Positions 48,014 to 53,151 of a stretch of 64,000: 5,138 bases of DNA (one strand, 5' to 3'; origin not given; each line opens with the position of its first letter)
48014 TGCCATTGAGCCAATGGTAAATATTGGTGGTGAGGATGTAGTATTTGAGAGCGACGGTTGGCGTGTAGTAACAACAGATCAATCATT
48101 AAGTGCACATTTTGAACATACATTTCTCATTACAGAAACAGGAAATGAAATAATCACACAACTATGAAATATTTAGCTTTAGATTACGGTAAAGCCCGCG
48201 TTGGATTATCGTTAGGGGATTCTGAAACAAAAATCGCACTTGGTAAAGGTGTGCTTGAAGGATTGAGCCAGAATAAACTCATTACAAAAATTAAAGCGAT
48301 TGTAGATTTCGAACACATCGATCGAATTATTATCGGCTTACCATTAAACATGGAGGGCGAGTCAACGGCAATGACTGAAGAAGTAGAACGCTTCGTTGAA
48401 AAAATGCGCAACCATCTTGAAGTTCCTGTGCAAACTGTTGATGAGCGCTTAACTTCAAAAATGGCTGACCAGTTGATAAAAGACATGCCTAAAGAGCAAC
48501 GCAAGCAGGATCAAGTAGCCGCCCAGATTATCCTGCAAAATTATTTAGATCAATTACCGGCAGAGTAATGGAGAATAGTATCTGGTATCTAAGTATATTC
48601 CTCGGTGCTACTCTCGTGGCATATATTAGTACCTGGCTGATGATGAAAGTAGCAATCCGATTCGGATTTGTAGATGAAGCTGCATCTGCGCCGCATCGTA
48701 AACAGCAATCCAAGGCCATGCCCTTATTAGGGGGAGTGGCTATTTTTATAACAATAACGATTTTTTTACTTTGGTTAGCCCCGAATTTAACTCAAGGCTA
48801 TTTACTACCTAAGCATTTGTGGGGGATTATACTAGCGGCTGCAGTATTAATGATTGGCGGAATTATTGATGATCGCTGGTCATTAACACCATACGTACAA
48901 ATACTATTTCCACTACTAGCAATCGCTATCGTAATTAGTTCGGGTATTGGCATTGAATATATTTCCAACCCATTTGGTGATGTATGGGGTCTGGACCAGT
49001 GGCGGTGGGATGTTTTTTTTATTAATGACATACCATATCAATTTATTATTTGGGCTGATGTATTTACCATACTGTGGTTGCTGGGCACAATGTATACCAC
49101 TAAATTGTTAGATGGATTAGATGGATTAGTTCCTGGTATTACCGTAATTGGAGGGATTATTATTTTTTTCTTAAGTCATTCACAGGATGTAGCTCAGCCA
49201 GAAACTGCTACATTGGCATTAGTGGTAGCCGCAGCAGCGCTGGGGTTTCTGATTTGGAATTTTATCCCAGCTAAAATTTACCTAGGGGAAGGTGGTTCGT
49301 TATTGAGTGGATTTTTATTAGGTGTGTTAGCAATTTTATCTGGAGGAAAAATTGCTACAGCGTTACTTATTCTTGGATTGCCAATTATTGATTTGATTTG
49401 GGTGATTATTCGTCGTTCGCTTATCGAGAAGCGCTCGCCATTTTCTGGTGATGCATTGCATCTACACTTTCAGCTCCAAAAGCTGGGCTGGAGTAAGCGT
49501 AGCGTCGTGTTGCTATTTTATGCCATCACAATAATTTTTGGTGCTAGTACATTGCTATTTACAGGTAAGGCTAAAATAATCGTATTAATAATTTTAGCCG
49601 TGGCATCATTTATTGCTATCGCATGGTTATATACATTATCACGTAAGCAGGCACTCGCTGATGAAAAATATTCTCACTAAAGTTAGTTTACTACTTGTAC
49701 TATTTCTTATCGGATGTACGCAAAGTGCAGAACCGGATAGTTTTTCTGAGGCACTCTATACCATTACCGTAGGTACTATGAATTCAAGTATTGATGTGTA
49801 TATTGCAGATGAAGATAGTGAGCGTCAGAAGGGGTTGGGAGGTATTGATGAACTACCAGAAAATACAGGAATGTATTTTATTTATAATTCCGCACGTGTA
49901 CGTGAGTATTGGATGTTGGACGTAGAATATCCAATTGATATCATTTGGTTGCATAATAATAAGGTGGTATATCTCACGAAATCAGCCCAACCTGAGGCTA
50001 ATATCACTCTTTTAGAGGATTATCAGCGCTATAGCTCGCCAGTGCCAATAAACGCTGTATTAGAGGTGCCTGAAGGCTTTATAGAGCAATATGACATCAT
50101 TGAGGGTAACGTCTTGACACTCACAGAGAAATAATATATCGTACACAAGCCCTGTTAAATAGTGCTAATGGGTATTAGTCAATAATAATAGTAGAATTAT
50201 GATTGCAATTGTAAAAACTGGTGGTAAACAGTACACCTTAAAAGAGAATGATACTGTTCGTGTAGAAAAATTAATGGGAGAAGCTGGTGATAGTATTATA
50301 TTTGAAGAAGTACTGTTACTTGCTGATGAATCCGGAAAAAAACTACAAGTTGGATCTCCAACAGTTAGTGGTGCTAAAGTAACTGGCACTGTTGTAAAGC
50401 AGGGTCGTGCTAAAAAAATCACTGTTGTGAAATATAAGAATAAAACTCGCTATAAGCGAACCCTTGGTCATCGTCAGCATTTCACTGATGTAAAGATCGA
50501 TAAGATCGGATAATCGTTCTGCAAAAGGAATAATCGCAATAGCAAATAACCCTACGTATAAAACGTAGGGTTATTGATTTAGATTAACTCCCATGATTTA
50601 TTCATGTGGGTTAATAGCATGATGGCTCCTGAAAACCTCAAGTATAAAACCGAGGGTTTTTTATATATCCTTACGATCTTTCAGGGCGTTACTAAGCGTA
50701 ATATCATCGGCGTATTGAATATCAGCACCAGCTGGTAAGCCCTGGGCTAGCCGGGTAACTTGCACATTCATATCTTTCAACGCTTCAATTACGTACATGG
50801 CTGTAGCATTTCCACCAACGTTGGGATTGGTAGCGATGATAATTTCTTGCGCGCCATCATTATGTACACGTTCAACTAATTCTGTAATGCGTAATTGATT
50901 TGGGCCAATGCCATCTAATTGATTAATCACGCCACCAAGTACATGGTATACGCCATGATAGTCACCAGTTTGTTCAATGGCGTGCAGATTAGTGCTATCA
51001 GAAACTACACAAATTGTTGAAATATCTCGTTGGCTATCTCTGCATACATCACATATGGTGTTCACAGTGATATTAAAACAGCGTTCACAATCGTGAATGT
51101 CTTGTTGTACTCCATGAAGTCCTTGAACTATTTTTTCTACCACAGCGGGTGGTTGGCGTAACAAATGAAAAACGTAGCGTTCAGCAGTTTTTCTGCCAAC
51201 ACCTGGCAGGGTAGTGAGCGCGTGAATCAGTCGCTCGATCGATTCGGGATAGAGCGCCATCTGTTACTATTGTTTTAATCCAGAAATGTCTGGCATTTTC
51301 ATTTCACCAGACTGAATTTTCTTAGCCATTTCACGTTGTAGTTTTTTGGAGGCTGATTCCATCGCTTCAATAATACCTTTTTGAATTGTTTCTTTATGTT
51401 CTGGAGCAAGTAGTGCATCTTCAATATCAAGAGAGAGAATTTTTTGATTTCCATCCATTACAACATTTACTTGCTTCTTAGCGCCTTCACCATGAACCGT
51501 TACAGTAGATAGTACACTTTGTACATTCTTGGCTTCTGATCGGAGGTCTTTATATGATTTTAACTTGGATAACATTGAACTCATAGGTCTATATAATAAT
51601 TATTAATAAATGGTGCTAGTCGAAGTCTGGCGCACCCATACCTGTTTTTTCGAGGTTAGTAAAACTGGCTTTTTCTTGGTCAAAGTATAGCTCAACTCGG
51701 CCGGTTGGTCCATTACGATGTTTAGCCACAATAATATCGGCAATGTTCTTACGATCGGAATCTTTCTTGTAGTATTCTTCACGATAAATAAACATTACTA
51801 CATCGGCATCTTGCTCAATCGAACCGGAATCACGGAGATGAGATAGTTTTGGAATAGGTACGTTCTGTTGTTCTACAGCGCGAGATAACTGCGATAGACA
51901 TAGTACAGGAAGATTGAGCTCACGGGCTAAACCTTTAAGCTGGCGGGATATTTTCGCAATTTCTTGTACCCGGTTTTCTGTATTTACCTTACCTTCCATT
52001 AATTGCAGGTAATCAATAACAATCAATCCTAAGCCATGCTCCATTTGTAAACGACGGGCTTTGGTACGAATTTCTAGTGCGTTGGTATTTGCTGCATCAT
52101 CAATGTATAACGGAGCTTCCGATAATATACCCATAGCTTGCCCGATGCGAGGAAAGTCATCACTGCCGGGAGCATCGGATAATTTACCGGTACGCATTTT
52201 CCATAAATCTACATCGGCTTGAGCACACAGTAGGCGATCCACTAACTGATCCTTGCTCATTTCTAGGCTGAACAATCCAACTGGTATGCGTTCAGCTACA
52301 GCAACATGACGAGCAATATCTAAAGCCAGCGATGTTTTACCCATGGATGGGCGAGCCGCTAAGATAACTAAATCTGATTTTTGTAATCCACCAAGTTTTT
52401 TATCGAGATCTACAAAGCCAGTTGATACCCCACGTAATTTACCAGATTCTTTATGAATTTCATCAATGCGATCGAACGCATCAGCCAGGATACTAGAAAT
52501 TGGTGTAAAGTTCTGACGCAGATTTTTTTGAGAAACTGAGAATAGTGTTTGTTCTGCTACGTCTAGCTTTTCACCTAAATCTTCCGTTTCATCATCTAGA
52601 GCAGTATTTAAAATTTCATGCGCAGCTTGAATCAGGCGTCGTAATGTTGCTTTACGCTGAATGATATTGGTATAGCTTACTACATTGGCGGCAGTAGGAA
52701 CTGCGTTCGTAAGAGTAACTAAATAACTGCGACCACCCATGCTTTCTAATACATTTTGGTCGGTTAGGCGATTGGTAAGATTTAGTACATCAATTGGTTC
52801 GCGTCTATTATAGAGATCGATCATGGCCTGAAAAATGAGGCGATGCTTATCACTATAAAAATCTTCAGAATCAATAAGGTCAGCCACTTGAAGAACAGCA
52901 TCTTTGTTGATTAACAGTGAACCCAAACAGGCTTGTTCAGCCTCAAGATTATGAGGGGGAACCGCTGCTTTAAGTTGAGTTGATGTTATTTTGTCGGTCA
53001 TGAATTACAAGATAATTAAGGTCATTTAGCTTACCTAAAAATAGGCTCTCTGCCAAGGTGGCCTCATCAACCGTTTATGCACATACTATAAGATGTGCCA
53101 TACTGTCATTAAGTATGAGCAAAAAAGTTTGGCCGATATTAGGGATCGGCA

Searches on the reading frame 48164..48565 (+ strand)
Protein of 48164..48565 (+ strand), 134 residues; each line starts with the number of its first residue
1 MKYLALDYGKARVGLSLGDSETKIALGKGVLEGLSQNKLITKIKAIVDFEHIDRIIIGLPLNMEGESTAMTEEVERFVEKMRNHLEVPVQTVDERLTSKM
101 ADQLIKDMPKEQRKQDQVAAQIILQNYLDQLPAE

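Call 31: search_protein_families(library=pfam, proteins=[window:48164-48565:+])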
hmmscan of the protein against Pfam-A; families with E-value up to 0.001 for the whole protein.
window:48164-48565:+ (134 aa): 1 family
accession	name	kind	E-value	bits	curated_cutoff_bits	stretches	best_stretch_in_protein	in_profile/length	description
PF03652.20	RuvX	-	3.7e-36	124.9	29.2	1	1-130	1-134/134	Holliday junction resolvase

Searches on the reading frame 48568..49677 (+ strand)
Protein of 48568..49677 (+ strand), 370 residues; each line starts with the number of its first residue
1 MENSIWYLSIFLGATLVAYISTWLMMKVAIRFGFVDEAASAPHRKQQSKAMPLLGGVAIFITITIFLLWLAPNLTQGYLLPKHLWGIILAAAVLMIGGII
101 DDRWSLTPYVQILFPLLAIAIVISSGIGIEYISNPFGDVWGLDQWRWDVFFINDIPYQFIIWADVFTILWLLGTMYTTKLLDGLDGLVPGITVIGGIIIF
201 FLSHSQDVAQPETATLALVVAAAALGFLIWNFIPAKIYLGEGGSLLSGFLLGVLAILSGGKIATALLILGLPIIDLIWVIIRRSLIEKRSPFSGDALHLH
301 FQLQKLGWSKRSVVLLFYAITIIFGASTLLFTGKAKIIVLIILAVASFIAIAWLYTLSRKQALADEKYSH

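Call 31: search_protein_families(library=pfam, proteins=[window:48568-49677:+])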
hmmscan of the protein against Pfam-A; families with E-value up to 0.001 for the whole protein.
window:48568-49677:+ (370 aa): 1 family
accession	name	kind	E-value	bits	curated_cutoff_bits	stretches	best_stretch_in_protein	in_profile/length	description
PF00953.26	Glycos_transf_4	-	2.2e-26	93.2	27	1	85-258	2-159/160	Glycosyl transferase family 4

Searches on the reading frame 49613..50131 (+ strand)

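Call 32: search_protein_families(library=pfam, proteins=[window:49613-50131:+])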
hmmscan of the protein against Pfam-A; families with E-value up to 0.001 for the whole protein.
window:49613-50131:+ (173 aa): 1 family
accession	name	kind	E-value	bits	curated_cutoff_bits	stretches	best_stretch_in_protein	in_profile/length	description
PF02643.20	DUF192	-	1.6e-22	79.9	27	1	60-169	1-95/96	Uncharacterized ACR, COG1430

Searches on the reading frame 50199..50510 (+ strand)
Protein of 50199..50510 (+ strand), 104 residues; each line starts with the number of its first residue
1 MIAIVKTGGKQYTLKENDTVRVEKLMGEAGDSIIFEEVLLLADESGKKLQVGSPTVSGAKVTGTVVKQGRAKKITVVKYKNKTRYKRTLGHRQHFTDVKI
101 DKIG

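Call 32: search_protein_families(library=pfam, proteins=[window:50199-50510:+])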
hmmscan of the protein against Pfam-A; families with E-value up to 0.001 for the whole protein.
window:50199-50510:+ (104 aa): 1 family
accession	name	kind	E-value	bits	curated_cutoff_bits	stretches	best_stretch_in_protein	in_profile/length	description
PF00829.26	Ribosomal_L21p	-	2e-35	121.4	27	1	1-103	1-99/99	Ribosomal prokaryotic L21 protein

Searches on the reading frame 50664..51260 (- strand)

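Call 32: search_protein_families(library=pfam, proteins=[window:50664-51260:-])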
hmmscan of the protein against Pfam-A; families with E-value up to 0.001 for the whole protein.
window:50664-51260:- (199 aa): 6 families
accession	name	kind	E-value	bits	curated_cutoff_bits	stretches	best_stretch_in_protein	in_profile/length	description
PF13662.12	Toprim_4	-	7.3e-22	77.8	25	1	81-172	1-85/85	Toprim domain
PF21176.3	RecR_HhH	-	4.6e-13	49.2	27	1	8-48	1-41/45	RecR, helix-hairpin-helix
PF01751.28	Toprim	-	1.6e-09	38.2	23.1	1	82-168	1-93/96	Toprim domain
PF21175.2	RecR_C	-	6.5e-09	35.5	22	1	174-197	1-24/24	RecR, C-terminal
PF02132.21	RecR_ZnF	-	0.00027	21.1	22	1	55-75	1-21/21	RecR, Cys4-zinc finger domain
PF00633.29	HHH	-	0.00042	20.5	24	0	15-28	13-26/30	Helix-hairpin-helix motif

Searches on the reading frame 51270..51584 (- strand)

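Call 32: search_protein_families(library=pfam, proteins=[window:51270-51584:-])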
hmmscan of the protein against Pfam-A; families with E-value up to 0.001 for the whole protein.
window:51270-51584:- (105 aa): 1 family
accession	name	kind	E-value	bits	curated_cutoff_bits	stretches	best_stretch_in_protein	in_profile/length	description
PF02575.21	YbaB_DNA_bd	-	5.4e-15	55.8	25.5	1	9-92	2-85/91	YbaB/EbfC DNA-binding family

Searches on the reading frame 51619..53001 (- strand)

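Call 32: search_protein_families(library=pfam, proteins=[window:51619-53001:-])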
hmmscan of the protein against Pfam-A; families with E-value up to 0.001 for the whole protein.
window:51619-53001:- (461 aa): 3 families
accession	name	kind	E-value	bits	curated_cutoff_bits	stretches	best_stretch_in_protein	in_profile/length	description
PF03796.21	DnaB_C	-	7.3e-104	347.1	27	1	191-449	1-255/255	DnaB-like helicase C terminal domain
PF00772.26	DnaB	-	2.6e-34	117.8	23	1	15-115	2-102/103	DnaB-like helicase N terminal domain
PF13481.12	AAA_25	-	1.3e-15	58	27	1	206-372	30-190/195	AAA domain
